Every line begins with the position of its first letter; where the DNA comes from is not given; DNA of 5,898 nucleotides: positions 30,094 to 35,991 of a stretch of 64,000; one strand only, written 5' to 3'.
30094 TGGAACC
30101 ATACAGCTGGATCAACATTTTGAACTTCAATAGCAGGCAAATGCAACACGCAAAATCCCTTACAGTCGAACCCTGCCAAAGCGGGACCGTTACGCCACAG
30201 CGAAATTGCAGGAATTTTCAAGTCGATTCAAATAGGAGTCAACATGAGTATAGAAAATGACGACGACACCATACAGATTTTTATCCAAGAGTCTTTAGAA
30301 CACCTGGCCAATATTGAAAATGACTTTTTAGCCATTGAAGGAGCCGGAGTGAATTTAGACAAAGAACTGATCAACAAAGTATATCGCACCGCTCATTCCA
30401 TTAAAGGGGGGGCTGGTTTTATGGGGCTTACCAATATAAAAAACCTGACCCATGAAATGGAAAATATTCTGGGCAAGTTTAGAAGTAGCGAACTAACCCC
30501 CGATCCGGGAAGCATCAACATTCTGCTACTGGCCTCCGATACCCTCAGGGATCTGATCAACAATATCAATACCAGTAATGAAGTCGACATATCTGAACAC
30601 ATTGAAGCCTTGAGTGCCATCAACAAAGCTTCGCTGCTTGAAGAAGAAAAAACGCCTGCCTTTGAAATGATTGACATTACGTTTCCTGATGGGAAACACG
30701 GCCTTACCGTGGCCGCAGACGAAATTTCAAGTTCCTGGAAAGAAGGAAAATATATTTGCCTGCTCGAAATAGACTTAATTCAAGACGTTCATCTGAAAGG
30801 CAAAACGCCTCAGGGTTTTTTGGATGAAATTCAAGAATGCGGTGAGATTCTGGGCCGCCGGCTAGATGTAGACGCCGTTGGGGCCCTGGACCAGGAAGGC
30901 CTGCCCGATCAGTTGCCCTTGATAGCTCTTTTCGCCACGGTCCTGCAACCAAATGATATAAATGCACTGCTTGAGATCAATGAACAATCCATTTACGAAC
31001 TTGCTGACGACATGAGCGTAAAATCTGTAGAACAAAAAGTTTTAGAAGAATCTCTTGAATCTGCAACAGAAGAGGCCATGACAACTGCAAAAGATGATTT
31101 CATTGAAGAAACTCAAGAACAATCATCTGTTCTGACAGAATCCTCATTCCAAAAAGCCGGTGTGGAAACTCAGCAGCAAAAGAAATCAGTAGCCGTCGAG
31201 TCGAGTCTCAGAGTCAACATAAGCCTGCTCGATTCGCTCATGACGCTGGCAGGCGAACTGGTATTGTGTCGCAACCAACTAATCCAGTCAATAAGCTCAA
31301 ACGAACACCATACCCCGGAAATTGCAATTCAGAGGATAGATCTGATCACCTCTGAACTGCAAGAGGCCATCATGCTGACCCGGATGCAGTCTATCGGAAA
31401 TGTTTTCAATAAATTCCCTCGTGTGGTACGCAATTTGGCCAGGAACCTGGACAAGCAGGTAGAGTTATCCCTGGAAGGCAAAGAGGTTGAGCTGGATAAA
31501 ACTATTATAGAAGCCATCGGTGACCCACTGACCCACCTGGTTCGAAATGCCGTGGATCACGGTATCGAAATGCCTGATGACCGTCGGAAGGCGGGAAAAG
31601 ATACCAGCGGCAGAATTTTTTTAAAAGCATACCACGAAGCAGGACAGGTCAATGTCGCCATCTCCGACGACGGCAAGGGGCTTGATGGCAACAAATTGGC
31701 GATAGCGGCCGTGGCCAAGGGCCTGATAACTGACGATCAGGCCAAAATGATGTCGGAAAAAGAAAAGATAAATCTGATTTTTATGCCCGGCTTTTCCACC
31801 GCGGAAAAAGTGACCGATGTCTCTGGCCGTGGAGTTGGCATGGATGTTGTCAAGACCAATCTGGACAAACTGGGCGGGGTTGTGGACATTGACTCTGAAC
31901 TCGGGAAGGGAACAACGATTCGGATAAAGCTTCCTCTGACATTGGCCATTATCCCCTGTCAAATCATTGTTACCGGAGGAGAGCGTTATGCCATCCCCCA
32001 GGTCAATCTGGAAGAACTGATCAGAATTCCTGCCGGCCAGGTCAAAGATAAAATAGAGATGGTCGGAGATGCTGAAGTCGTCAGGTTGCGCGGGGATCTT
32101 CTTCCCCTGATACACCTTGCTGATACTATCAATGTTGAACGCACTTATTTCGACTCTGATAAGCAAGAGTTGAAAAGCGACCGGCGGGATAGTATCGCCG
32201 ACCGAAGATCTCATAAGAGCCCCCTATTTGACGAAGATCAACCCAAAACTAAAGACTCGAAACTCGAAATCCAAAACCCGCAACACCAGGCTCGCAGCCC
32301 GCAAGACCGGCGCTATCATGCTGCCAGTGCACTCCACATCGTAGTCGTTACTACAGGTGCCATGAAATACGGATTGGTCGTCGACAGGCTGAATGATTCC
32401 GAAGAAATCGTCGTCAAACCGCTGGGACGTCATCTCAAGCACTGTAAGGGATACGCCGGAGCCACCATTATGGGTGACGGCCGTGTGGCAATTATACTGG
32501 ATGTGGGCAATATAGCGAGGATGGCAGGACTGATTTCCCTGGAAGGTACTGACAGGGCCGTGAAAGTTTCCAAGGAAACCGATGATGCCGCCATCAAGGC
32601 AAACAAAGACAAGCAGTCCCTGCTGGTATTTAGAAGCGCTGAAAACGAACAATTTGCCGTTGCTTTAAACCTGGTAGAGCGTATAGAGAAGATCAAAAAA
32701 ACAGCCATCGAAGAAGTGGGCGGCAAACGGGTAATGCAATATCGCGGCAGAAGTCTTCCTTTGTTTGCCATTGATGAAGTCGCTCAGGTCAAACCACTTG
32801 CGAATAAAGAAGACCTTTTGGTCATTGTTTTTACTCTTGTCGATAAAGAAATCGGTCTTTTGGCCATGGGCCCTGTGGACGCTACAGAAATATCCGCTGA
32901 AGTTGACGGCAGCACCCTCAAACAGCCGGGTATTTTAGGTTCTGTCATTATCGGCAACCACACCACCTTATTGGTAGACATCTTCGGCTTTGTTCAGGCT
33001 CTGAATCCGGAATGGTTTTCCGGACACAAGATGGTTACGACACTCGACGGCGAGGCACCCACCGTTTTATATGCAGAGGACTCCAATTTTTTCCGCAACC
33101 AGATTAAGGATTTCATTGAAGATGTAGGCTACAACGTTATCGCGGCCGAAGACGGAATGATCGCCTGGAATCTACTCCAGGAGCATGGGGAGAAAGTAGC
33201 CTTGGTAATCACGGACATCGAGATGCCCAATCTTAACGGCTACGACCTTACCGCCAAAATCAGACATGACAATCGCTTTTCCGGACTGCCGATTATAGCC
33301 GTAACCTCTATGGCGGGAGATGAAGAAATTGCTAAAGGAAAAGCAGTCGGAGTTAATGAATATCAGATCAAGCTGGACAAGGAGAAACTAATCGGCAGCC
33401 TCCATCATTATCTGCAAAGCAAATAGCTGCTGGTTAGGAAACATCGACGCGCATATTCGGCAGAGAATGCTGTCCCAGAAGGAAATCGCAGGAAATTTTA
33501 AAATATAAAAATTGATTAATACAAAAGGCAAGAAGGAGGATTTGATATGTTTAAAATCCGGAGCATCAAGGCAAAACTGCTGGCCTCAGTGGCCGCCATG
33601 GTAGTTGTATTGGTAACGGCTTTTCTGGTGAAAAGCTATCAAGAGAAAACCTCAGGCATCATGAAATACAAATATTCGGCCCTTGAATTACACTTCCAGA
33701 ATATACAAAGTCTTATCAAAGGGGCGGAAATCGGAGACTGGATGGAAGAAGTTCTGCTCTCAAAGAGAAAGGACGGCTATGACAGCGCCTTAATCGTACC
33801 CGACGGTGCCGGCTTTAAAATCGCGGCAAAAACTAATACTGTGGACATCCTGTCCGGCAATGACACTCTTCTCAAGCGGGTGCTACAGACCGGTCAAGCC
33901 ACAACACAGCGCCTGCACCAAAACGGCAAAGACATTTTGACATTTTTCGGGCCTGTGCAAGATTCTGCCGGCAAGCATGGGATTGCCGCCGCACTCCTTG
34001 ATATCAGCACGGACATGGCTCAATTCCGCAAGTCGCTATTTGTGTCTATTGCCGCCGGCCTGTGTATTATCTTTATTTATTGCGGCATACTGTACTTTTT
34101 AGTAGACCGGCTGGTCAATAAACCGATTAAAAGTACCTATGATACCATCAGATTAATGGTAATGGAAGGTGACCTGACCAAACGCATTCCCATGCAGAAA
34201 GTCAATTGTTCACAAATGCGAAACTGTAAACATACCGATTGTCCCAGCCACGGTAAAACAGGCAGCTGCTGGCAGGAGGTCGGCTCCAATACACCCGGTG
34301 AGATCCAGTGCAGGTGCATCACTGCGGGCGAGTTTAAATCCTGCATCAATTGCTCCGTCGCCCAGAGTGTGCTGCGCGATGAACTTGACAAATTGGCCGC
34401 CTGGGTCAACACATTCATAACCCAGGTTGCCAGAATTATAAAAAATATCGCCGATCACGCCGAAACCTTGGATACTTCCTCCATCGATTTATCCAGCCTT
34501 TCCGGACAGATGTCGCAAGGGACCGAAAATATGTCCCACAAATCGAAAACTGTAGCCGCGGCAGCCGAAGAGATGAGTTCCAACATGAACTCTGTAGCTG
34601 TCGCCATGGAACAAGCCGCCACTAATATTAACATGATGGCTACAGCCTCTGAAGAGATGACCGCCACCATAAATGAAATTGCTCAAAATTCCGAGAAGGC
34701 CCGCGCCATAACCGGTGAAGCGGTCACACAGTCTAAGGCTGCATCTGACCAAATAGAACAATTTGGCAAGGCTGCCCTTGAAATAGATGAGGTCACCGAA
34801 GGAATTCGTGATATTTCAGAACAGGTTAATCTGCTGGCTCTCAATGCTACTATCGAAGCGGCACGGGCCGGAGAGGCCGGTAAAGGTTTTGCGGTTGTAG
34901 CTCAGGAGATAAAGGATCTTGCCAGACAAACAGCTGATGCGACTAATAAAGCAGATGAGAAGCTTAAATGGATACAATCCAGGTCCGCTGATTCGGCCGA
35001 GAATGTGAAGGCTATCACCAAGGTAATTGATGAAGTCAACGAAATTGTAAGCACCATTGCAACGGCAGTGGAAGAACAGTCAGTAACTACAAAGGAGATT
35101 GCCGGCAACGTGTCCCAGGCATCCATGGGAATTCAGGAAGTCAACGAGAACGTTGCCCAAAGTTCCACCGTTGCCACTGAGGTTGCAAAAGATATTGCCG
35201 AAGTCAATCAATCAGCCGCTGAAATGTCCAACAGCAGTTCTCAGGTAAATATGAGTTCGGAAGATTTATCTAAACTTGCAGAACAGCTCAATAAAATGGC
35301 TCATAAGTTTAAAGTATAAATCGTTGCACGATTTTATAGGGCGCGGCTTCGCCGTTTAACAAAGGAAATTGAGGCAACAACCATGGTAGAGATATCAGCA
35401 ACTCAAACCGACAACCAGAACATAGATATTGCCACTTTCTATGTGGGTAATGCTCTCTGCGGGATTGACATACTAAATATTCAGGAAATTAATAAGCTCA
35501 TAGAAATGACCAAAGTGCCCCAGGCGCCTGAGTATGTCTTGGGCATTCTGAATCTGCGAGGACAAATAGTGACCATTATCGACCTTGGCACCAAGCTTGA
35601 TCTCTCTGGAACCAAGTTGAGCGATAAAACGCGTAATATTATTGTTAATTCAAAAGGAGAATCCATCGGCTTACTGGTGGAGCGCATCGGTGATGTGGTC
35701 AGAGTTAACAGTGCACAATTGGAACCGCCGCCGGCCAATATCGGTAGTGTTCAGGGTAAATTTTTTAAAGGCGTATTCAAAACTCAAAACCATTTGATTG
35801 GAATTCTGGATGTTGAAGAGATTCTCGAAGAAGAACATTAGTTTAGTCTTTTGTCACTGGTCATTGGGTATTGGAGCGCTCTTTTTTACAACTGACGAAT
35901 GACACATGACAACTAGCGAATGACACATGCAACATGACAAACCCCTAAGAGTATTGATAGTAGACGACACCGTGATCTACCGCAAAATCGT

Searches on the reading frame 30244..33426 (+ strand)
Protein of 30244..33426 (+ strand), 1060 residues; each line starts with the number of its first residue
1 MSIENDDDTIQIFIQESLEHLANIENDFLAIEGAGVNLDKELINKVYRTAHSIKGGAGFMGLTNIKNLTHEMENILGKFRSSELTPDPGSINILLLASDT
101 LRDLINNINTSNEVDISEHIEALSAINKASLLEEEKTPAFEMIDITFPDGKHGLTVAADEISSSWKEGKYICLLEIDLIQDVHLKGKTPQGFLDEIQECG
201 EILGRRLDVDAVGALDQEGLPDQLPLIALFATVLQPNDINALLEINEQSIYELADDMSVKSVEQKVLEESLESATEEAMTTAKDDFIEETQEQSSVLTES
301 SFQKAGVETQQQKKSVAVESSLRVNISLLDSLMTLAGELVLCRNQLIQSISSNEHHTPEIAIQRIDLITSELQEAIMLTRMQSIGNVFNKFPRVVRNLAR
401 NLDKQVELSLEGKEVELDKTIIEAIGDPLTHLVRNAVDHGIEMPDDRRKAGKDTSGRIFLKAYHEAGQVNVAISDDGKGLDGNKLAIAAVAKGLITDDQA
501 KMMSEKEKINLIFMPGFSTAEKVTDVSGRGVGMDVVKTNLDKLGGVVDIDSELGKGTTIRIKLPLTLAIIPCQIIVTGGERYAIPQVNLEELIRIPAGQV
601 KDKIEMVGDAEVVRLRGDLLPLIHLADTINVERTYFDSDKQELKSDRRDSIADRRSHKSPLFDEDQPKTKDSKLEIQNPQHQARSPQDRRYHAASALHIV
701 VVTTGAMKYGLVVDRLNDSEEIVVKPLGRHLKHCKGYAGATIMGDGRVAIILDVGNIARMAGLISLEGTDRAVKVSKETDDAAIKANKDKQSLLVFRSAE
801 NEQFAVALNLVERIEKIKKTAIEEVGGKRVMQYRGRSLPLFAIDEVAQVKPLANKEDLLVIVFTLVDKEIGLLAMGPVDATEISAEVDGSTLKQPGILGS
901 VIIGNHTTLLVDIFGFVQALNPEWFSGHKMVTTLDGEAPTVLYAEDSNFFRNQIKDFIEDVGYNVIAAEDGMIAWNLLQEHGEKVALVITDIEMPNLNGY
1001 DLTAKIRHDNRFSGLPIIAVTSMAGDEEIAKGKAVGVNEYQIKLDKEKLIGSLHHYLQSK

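Call 28: search_protein_families(library=pfam, proteins=[window:30244-33426:+], max_evalue=1e-8)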
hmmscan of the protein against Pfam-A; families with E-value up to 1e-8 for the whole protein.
window:30244-33426:+ (1060 aa): 5 families
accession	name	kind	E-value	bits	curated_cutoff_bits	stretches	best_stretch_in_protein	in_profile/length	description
PF01584.24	CheW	-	1.8e-31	109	23.5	2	694-759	66-135/138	CheW-like domain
PF02518.31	HATPase_c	-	4.1e-18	66.3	26.4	1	427-566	4-110/111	Histidine kinase-, DNA gyrase B-, and HSP90-like ATPase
PF00072.30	Response_reg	-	1.4e-17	64.3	30.2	1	941-1049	1-106/111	Response regulator receiver domain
PF01627.28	Hpt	-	3.3e-16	59.7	24.6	1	10-107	3-80/84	Hpt domain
PF02895.20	H-kinase_dim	-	3.3e-11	43.9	23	1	320-377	2-66/68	Signal transducing histidine kinase, homodimeric domain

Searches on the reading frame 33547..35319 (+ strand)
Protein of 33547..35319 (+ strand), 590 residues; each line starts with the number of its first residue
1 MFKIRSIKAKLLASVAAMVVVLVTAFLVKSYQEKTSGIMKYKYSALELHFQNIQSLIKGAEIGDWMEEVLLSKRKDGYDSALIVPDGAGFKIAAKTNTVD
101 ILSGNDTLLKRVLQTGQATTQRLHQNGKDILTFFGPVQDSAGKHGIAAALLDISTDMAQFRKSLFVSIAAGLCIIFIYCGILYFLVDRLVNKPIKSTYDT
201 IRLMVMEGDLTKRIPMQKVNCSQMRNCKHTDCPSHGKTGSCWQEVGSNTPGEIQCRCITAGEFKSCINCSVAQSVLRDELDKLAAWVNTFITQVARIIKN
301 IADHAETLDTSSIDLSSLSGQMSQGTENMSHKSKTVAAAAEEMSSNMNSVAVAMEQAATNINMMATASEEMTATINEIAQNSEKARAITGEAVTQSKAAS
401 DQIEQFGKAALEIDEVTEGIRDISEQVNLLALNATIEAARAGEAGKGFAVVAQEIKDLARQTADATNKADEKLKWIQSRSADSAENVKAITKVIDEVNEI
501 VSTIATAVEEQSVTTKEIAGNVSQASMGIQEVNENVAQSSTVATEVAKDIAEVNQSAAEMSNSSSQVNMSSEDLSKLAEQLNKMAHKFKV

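Call 28: search_protein_families(library=pfam, proteins=[window:33547-35319:+], max_evalue=1e-8)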
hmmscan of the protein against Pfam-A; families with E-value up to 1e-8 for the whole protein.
window:33547-35319:+ (590 aa): 1 family
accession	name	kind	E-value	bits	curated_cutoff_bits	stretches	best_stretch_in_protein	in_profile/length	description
PF00015.26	MCPsignal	-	7.8e-30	104.4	34.6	1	377-542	2-171/172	Methyl-accepting chemotaxis protein (MCP) signalling domain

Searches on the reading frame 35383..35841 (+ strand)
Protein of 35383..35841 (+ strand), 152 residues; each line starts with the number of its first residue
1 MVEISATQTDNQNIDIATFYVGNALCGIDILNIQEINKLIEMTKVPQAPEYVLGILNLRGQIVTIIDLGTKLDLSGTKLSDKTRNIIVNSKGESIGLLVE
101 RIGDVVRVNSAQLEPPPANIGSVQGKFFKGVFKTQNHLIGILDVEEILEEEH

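Call 28: search_protein_families(library=pfam, proteins=[window:35383-35841:+], max_evalue=1e-8)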
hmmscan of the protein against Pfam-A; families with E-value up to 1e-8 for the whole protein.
window:35383-35841:+ (152 aa): 1 family
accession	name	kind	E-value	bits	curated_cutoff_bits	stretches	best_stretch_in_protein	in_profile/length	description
PF01584.24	CheW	-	1.5e-33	115.8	23.5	1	17-151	3-137/138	CheW-like domain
